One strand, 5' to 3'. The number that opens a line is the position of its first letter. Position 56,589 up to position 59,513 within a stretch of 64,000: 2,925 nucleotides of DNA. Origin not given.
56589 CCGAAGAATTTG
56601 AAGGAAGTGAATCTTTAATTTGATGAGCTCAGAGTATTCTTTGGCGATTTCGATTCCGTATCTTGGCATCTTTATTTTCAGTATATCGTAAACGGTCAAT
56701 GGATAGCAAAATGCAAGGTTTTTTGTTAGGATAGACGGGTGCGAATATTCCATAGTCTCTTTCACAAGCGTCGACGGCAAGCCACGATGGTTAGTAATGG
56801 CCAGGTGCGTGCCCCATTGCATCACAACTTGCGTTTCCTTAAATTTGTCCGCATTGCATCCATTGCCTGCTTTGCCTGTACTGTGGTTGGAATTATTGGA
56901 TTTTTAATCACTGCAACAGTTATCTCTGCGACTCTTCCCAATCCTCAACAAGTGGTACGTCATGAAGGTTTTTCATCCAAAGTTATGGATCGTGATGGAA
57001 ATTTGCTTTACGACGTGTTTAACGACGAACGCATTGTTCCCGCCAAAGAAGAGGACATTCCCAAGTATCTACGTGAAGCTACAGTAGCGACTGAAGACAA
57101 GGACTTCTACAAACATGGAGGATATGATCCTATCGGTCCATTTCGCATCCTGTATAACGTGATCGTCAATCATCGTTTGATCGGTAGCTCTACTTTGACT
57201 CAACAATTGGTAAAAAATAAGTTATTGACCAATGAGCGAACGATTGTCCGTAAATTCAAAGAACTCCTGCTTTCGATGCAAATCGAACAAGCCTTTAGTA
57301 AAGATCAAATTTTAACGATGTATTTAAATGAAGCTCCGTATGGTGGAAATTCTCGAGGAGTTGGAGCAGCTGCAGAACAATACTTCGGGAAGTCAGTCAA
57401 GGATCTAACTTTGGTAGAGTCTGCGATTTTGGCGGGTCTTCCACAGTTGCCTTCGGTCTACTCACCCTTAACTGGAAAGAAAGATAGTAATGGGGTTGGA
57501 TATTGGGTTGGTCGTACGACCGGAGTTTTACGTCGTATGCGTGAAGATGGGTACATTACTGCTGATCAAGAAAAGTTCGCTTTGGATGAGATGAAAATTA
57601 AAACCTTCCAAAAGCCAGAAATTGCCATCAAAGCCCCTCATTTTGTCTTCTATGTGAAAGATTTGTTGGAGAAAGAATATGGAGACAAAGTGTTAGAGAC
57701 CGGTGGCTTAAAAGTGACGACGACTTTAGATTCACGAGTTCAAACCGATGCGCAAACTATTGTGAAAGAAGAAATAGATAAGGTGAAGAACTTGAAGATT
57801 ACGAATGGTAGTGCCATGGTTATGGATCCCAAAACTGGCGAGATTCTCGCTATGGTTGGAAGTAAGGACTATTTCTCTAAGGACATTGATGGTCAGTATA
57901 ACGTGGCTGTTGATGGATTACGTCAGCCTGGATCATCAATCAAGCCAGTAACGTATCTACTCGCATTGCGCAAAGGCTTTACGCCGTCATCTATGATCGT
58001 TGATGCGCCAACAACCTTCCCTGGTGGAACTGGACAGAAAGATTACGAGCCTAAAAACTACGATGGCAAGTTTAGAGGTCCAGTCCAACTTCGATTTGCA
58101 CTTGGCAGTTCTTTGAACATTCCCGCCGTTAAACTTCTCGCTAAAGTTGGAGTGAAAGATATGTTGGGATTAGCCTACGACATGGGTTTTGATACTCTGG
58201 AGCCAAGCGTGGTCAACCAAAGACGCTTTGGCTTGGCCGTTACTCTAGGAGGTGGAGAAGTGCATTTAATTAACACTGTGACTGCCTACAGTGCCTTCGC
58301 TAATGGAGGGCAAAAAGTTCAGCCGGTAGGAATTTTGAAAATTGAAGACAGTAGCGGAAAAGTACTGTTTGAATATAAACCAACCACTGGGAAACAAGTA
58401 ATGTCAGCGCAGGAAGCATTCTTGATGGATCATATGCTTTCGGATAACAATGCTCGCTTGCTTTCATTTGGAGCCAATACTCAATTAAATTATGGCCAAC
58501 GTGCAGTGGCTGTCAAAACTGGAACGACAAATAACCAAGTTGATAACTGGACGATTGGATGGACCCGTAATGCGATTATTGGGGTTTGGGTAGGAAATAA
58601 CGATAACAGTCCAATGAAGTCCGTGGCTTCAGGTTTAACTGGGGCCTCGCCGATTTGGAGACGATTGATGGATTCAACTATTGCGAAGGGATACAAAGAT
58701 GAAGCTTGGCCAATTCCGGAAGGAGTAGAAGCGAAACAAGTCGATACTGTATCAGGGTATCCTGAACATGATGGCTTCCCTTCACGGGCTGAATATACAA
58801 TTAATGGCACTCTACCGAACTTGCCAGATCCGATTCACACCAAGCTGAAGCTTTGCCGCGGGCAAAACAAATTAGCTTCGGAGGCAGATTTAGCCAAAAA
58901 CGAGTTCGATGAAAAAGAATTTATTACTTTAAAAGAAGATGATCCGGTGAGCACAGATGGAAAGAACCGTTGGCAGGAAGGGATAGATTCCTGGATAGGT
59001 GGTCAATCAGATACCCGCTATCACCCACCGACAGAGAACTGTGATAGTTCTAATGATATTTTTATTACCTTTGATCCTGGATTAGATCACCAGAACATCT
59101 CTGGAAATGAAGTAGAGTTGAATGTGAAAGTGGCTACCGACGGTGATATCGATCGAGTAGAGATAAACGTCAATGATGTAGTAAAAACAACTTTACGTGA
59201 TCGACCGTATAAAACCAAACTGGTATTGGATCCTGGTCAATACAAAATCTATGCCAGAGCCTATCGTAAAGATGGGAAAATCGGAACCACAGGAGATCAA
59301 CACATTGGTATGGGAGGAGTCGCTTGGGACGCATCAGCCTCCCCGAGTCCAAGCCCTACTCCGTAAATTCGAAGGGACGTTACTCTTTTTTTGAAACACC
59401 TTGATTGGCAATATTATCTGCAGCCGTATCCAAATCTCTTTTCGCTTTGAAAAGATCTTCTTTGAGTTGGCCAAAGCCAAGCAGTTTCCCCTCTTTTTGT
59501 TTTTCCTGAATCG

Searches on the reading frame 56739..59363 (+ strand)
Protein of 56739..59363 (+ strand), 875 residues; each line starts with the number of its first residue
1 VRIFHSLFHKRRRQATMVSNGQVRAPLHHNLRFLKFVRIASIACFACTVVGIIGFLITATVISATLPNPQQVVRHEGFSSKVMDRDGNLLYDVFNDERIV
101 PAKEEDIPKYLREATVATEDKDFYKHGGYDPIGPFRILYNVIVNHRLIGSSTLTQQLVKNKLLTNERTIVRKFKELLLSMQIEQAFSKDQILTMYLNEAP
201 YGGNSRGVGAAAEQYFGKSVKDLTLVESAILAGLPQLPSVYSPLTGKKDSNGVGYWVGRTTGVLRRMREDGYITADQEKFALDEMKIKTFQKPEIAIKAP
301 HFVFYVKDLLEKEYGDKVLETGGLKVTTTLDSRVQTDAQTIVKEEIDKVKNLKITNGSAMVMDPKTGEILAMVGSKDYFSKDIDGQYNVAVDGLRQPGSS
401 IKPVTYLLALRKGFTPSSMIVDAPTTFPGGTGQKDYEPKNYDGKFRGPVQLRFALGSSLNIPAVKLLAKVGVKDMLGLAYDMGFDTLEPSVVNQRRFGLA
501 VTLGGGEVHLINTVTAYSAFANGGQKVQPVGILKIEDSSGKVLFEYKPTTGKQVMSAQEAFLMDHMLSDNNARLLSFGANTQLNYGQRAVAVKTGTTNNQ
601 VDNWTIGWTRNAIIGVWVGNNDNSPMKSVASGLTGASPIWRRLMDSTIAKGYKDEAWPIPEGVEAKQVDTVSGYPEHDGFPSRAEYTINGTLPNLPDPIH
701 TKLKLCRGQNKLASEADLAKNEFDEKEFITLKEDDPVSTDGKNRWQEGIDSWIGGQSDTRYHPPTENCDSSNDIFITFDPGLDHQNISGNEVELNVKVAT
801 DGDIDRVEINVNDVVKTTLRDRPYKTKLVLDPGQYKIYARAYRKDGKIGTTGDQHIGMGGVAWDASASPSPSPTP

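Call 86: search_protein_families(library=pfam, proteins=[window:56739-59363:+], max_evalue=0.0001)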
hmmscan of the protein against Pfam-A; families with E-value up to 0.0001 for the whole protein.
window:56739-59363:+ (875 aa): 2 families
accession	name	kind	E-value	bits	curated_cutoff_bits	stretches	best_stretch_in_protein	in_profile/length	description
PF00912.28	Transgly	-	8e-52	175.7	27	1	96-252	11-168/178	Transglycosylase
PF00905.27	Transpeptidase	-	2.5e-28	99.6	22.1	1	357-610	1-266/299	Penicillin binding protein transpeptidase domain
